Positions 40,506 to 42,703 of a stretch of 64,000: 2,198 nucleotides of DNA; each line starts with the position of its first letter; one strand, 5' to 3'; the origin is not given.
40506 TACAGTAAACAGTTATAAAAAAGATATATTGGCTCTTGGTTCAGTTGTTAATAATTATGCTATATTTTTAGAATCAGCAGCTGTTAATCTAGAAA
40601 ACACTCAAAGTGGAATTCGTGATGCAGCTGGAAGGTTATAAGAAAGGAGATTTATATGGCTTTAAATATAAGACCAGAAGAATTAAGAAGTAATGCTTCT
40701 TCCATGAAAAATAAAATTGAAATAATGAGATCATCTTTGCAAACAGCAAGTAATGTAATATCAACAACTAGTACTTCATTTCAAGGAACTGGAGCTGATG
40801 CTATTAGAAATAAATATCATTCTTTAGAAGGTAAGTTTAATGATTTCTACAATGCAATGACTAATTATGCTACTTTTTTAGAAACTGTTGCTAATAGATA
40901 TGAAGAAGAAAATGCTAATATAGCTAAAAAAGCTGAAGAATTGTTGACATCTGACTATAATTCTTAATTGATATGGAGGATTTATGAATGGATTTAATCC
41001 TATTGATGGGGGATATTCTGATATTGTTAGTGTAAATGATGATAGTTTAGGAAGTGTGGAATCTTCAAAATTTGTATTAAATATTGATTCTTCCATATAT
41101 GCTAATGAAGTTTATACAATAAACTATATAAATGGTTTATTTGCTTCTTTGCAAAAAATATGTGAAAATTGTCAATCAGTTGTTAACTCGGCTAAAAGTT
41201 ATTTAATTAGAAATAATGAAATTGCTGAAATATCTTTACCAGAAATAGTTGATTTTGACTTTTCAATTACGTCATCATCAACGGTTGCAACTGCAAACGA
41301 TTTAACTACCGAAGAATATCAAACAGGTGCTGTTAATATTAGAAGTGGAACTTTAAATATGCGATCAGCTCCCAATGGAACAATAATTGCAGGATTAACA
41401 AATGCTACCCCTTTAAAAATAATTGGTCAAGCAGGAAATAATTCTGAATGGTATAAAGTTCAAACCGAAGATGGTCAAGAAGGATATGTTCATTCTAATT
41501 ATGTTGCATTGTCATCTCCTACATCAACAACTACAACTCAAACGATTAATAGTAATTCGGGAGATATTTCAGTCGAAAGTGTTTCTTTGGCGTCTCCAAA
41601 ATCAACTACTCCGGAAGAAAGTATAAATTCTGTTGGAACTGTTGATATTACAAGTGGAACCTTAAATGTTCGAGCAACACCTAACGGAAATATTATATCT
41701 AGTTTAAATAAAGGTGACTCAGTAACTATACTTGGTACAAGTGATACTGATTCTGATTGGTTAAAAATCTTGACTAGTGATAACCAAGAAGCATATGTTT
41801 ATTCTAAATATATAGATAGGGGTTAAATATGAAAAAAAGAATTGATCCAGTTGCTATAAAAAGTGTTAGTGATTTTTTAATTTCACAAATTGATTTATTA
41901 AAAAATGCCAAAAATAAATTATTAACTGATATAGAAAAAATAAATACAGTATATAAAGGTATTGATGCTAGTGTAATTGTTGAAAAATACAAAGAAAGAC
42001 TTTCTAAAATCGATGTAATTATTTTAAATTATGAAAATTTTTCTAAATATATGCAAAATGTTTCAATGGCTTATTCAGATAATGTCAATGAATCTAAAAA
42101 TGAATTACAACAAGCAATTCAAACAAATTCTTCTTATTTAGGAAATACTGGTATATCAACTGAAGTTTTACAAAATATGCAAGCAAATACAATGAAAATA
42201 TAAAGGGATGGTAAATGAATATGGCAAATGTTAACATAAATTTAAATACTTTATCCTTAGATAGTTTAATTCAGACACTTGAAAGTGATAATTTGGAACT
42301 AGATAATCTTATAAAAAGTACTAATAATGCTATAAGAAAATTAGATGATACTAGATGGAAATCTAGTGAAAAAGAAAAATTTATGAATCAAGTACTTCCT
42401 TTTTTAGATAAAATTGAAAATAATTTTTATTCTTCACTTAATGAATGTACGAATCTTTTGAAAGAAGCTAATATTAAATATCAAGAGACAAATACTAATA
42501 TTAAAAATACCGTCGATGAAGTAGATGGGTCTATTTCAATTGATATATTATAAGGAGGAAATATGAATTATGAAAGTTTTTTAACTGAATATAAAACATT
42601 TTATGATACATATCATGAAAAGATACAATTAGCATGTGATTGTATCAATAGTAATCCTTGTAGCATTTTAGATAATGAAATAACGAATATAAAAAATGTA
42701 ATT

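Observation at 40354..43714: Six-gene WXG100-like cassette with no signal peptides, arranged as two [small helical - small helical - cargo] triads, with no type VII secretion core genes in the window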

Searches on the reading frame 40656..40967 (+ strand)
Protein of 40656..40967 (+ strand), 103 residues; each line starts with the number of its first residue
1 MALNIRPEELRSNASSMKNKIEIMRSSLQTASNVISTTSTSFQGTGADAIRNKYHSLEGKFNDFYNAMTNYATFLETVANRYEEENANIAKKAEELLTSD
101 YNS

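Call 3: search_protein_families(library=pfam, proteins=[window:40656-40967:+], max_evalue=1)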
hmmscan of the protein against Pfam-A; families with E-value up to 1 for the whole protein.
window:40656-40967:+ (103 aa): 10 families
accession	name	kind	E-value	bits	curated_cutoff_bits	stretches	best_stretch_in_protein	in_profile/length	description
PF06013.18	WXG100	-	1.4e-09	38.5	27.3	1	3-84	2-83/86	Proteins of 100 residues with WXG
PF04740.18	LXG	-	7.2e-07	29.7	26.5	1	9-85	7-88/202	LXG domain of WXG superfamily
PF10824.14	T7SS_ESX_EspC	-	3.9e-05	24.4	23.5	1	3-91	5-96/100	Excreted virulence factor EspC, type VII ESX diderm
PF16888.10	YwqH-like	-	0.0048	17.6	33.7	1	8-92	27-110/123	YwqH-like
PF05133.19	SPP1_portal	-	0.0062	16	25.5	1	12-68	273-330/416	Phage portal protein, SPP1 Gp6-like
PF04513.17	Baculo_PEP_C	-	0.027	15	38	1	11-80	48-113/140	Baculovirus polyhedron envelope protein, PEP, C terminus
PF18373.7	Spectrin_2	-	0.033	14.8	26.4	1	33-99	12-78/78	Spectrin like domain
PF20590.3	DUF6791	-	0.061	13.9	25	1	58-86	100-128/149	Domain of unknown function (DUF6791)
PF07464.16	ApoLp-III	-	0.12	13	36.3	0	57-98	49-90/146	Apolipophorin-III precursor (apoLp-III)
PF09006.16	Surfac_D-trimer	-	0.15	12.4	22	0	48-71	2-25/46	Lung surfactant protein D coiled-coil trimerisation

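Call 4: search_protein_families(library=ncbifam, proteins=[window:40656-40967:+], max_evalue=1)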
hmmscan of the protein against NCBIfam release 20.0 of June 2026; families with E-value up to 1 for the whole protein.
window:40656-40967:+ (103 aa): 4 families
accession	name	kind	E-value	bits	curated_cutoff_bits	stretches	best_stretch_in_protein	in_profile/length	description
NF035934.1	ESAT6_2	subfamily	4.9e-14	52.3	100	1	3-95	3-95/96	pore-forming ESAT-6 family protein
TIGR03930.1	WXG100_ESAT6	subfamily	1.3e-08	34.9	44.85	1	4-90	3-89/90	WXG100 family type VII secretion target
TIGR04197.1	T7SS_SACOL2603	subfamily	0.016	15.7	26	1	12-92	3-84/85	TIGR04197 family type VII secretion effector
TIGR04166.1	methano_MtrB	equivalog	0.16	12.3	50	1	29-82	14-67/95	tetrahydromethanopterin S-methyltransferase subunit MtrB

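Call 9: find_encoding_contigs(protein=window:40656-40967:+, flank=10000, max_places=6)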
Protein window:40656-40967:+ (103 aa): 22 contigs read that carry it; 6 places shown.
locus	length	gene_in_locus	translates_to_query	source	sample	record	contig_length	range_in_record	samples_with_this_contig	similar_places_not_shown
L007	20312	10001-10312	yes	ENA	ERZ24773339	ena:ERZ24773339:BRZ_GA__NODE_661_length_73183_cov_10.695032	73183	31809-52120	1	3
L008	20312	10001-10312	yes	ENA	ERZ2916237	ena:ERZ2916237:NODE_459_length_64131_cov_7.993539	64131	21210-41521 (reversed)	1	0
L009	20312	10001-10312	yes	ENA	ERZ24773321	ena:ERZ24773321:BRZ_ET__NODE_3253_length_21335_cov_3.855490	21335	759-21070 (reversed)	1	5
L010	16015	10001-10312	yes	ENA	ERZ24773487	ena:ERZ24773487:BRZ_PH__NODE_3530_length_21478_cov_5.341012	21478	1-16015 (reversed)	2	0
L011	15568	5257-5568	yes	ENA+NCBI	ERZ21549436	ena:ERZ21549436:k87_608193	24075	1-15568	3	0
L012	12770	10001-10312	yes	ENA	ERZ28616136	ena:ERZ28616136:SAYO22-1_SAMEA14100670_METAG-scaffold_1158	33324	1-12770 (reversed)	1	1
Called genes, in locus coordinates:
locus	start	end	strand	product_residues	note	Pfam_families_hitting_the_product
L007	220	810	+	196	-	-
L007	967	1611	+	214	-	-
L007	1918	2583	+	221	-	-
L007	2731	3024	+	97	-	PF04026:SpoVG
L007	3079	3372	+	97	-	PF07873:YabP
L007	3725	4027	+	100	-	PF04977:DivIC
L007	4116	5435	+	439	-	PF01171:ATP_bind_3, PF11734:TilS_C (weak)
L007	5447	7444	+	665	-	PF06480:FtsH_ext, PF13191:AAA_16 (faint), PF00004:AAA, PF07728:AAA_5 (weak), PF17862:AAA_lid_3, PF01434:Peptidase_M41, PF07498:Rho_N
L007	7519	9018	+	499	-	PF13641:Glyco_tranf_2_3, PF00535:Glycos_transf_2, PF13632:Glyco_trans_2_3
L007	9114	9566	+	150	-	PF01476:LysM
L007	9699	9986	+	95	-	PF06013:WXG100 (weak)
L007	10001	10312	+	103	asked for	PF06013:WXG100, PF04740:LXG (weak)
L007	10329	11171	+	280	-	PF06347:SH3_4 (faint), PF08239:SH3_3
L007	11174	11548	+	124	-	-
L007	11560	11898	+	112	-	-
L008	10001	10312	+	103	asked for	PF06013:WXG100, PF04740:LXG (weak)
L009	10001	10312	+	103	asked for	PF06013:WXG100, PF04740:LXG (weak)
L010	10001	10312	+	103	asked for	PF06013:WXG100, PF04740:LXG (weak)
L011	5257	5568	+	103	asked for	PF06013:WXG100, PF04740:LXG (weak)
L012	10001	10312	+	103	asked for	PF06013:WXG100, PF04740:LXG (weak)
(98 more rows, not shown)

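Call 20: find_homologous_proteins(query=window:40656-40967:+, max_evalue=0.001)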
Query window:40656-40967:+ (103 aa): 5 proteins with E <= 0.001 among 6 candidates.
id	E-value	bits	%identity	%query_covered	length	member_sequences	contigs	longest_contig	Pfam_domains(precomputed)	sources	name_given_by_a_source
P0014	5.4e-57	207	99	100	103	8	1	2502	PF04740.19,PF06013.19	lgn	-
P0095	5.8e-52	191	92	100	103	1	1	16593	PF04740.19,PF06013.19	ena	-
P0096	3.6e-44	166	80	100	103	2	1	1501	PF06013.19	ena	-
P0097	2.2e-23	100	50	99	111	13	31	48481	PF06013.19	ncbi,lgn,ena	-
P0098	2.2e-20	90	86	55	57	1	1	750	-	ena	-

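Call 22: find_encoding_contigs(protein=P0097, flank=10000, max_places=4)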
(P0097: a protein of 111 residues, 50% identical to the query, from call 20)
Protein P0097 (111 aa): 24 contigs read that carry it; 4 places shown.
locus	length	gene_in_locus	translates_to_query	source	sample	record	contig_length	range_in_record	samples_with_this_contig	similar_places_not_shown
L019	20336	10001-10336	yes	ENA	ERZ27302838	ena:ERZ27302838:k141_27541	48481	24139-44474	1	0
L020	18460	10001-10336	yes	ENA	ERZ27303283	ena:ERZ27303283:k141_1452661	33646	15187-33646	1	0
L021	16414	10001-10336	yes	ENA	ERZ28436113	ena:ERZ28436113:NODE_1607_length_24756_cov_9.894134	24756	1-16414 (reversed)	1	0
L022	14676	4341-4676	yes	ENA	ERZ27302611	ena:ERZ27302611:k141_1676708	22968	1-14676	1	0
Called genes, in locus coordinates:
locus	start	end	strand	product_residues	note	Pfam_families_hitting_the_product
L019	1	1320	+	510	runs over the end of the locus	-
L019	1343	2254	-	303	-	PF04536:TPM_phosphatase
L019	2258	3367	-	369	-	-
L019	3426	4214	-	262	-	PF00528:BPD_transp_1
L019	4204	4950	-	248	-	PF00005:ABC_tran, PF13304:AAA_21 (faint)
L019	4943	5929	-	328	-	PF13379:NMT1_2 (weak), PF09084:NMT1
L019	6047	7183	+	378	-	PF00756:Esterase (weak)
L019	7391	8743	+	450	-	PF00860:Xan_ur_permease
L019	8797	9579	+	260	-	PF03496:ADPrib_exo_Tox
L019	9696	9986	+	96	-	PF06013:WXG100 (weak)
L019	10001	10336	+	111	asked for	PF06013:WXG100 (weak)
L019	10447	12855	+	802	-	-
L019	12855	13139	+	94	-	-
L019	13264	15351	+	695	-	PF00580:UvrD-helicase, PF01443:Viral_helicase1 (faint), PF13086:AAA_11 (faint), PF13245:AAA_19, PF13604:AAA_30 (faint), PF13087:AAA_12 (faint), PF13361:UvrD_C, PF13538:UvrD_C_2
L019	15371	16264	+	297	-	PF00483:NTP_transferase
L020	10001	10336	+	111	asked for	PF06013:WXG100 (weak)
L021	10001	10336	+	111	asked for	PF06013:WXG100 (weak)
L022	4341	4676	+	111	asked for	PF06013:WXG100 (weak)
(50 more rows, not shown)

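Call 106: search_solved_structures(query=A5, max_evalue=1)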
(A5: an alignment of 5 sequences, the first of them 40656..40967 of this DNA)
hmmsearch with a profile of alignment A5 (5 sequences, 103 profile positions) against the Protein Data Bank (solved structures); distinct sequences matched with E-value up to 1: 10.
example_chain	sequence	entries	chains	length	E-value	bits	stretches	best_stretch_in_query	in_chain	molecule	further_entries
12fa_A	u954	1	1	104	0.013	18.9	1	2-91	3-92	ESAT-6-like protein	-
3gvm_A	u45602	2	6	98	0.11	15.9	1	2-91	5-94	Putative uncharacterized protein SAG1039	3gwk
3o9o_A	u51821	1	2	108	0.15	15.5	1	2-91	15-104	Uncharacterized protein gbs1074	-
7cq2_C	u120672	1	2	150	0.22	15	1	15-47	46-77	SLX4 isoform 1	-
7cq4_B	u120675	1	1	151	0.23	15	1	15-47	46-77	SLX4 isoform 1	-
2vs0_A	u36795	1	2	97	0.31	14.5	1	3-90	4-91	VIRULENCE FACTOR ESXA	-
2vrz_A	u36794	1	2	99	0.33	14.4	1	3-90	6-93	VIRULENCE FACTOR ESXA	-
5is1_A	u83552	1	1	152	0.44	14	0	62-101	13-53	Histidine kinase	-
7dud_A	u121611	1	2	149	0.48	13.9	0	62-101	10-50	Sensor protein kinase WalK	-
4ywz_A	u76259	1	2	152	0.49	13.9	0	62-101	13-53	Sensor protein kinase WalK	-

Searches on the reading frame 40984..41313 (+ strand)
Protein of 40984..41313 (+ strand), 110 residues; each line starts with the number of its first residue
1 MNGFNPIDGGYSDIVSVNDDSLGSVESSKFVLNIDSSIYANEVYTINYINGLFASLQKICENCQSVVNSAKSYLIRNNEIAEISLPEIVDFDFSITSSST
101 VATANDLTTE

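Call 91: find_homologous_proteins(query=A10, max_evalue=0.01)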
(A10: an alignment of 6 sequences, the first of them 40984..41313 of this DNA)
Query A10 (6 sequences) (110 aa, profile of the alignment): 4 proteins with E <= 0.01 among 475 candidates.
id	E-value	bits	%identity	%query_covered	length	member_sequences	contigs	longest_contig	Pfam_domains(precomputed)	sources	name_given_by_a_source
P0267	6.5e-39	150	98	100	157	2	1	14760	-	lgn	-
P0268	4.9e-29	118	97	69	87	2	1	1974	-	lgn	-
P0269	3.0e-26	109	37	64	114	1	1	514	-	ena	-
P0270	1.9e-4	39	24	58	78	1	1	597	-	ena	-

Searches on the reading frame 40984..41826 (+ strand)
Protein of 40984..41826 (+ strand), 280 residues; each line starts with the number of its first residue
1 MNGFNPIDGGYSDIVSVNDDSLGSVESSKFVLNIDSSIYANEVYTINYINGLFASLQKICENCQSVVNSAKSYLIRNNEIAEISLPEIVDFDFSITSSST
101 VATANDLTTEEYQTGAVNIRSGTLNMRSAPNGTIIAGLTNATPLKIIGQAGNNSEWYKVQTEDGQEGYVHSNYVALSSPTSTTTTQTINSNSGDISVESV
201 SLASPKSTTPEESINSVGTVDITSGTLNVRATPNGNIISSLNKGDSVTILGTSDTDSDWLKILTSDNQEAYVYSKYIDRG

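Call 3: search_protein_families(library=pfam, proteins=[window:40984-41826:+], max_evalue=1)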
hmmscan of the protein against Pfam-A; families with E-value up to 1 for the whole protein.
window:40984-41826:+ (280 aa): 9 families
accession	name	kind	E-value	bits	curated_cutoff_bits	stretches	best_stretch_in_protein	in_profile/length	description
PF08239.17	SH3_3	-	1.1e-26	93.2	27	2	123-174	2-53/54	Bacterial SH3 domain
PF06347.19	SH3_4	-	1.7e-05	24.9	24.1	1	122-172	3-52/56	Bacterial SH3 domain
PF18348.7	SH3_16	-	1.8e-05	24.8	25.8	1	143-171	20-46/49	Bacterial dipeptidyl-peptidase Sh3 domain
PF07653.23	SH3_2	-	4.1e-05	23.6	21.8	1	151-175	32-53/55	Variant SH3 domain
PF00018.34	SH3_1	-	0.00032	20.7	22.9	1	152-169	28-46/48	SH3 domain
PF14604.12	SH3_9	-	0.0024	18.1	30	0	240-262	14-34/49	Variant SH3 domain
PF23795.1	SH3_YKFC_2nd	-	0.0025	18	27.4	1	153-174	33-54/57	YKFC SH3b2 domain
PF22852.1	SoxE_N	-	0.042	14.1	27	1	168-186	26-44/48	Sulfocyanin, N-terminal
PF05615.18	THOC7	-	0.059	14.1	28.7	1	56-127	21-93/136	Tho complex subunit 7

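Call 4: search_protein_families(library=ncbifam, proteins=[window:40984-41826:+], max_evalue=1)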
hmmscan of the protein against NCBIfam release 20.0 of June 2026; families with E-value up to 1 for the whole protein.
window:40984-41826:+ (280 aa): 2 families
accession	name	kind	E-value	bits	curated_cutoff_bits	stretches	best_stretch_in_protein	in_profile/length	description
TIGR04211.1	SH3_and_anchor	equivalog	5.2e-13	49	65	2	126-183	10-67/198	TIGR04211 family SH3 domain-containing protein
TIGR03900.1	prc_long_Delta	hypoth_equivalog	0.0008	17.5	660.95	1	105-204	783-883/973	MXAN_5808 family serine peptidase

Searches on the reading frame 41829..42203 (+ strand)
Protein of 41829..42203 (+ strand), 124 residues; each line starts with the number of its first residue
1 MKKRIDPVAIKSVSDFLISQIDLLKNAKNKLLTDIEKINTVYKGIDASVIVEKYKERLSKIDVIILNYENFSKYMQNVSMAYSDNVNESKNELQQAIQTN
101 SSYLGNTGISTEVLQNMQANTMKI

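Call 3: search_protein_families(library=pfam, proteins=[window:41829-42203:+], max_evalue=1)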
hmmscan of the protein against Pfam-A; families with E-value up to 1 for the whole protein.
window:41829-42203:+ (124 aa): 2 families
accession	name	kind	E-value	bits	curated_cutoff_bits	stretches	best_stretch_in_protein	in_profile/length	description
PF04108.17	ATG17_like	-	0.051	13.5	43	1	46-106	18-78/355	Autophagy protein ATG17-like domain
PF09177.16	STX6_10_61_N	-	0.13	13.2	29.4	0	24-61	39-76/99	Syntaxin 6/10/61, N-terminal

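Call 4: search_protein_families(library=ncbifam, proteins=[window:41829-42203:+], max_evalue=1)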
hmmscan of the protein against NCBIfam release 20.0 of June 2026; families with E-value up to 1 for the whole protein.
window:41829-42203:+ (124 aa): 0 families

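Call 36: search_solved_structures(query=A2, max_evalue=10)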
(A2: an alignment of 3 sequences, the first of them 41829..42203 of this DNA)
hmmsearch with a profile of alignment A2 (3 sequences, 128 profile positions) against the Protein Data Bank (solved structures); distinct sequences matched with E-value up to 10: 2.
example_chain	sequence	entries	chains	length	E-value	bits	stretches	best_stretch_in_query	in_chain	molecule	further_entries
8bgm_B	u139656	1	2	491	0.26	14.3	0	26-86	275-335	Toxin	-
3qtm_A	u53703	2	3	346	5.5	10.1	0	59-102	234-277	Uncharacterized protein C4B3.07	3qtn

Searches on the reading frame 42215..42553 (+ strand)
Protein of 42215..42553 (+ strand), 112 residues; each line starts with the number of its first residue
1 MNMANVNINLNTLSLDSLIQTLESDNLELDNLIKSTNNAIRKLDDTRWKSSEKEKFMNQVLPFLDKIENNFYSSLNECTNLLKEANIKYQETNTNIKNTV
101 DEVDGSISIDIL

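Call 3: search_protein_families(library=pfam, proteins=[window:42215-42553:+], max_evalue=1)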
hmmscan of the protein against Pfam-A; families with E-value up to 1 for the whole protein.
window:42215-42553:+ (112 aa): 11 families
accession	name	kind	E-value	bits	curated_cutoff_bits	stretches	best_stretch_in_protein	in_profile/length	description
PF08807.15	DUF1798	-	0.013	16.1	25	1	31-100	3-70/108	Bacterial domain of unknown function (DUF1798)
PF06013.18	WXG100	-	0.017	15.8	27.3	1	8-93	2-85/86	Proteins of 100 residues with WXG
PF14523.12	Syntaxin_2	-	0.017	15.6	26.5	1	27-101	44-113/134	Syntaxin-like protein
PF02609.21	Exonuc_VII_S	-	0.021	15.3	24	1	15-41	8-34/52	Exonuclease VII small subunit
PF09304.16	Cortex-I_coil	-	0.052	14.2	60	1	15-70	18-73/107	Cortexillin coiled-coil region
PF21172.3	CueP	-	0.083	13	27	1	21-102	9-89/138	Periplasmic copper-binding protein CueP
PF15821.10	DUF4709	-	0.17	12.7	27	1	13-99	13-97/110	Domain of unknown function (DUF4709)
PF06103.16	DUF948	-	0.18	12.4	37.2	0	55-97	26-68/89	Bacterial protein of unknown function (DUF948)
PF03908.18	Sec20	-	0.45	10.9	27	0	73-100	29-56/92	Sec20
PF25450.1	Rab11-FIP3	-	0.49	11.1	31.9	0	12-53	56-97/125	Rab11-FIP3-like domain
PF08702.15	Fib_alpha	-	0.63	10.7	29.9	0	63-103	25-65/143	Fibrinogen alpha/beta chain family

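Call 4: search_protein_families(library=ncbifam, proteins=[window:42215-42553:+], max_evalue=1)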
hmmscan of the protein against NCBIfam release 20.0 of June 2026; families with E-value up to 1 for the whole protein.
window:42215-42553:+ (112 aa): 7 families
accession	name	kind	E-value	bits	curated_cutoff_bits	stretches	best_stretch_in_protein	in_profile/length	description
TIGR01280.1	xseB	equivalog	0.0024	17.9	35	1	15-41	9-35/57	exodeoxyribonuclease VII small subunit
TIGR03930.1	WXG100_ESAT6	subfamily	0.0031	17.7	44.85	1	8-96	2-88/90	WXG100 family type VII secretion target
NF043058.1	T4SS_LegC2C7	subfamily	0.0043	16.1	350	1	15-101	127-213/348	LegC2/C7 family Dot/Icm T4SS effector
NF008121.0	PRK10869.1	equivalog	0.088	11.3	418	1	31-104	222-292/553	DNA repair protein RecN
NF003379.0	PRK04456.1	domain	0.091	11.4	372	1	38-102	118-183/464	acetyl-CoA decarbonylase/synthase complex subunit beta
TIGR00996.1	Mtu_fam_mce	paralog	0.097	11.8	140.5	1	14-85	154-225/291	MCE family protein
NF004780.0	PRK06126.1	subfamily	0.18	10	445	1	37-110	104-175/552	hypothetical protein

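Call 37: search_solved_structures(query=A3, max_evalue=10)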
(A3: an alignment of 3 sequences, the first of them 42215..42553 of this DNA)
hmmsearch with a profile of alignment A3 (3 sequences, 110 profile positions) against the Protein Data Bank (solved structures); distinct sequences matched with E-value up to 10: 9.
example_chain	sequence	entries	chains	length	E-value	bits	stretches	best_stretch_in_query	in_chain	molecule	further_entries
9vli_J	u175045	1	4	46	0.12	15.6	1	12-46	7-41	Degradation enzyme regulation protein DegQ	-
5cwb_A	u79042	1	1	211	0.3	14.3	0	72-104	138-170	Designed helical repeat protein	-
8t1i_H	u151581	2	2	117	0.35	14.1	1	17-75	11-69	Mediator of RNA polymerase II transcription subunit 11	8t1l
7zol_A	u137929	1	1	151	0.38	14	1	41-96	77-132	TPR-CHAT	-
6w1s_H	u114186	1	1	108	0.63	13.3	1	18-77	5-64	Mediator of RNA polymerase II transcription subunit 11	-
8gji_A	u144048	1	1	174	1.1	12.5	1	4-65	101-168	GCG binder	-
1wg4_A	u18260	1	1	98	1.9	11.8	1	33-58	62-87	HYPOTHETICAL PROTEIN (RIKEN cDNA 6030486K23)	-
2zdi_C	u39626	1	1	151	2.7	11.3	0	12-51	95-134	Prefoldin subunit alpha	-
8ek4_A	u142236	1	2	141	3.2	11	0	24-68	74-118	Ice-binding protein TIP-99a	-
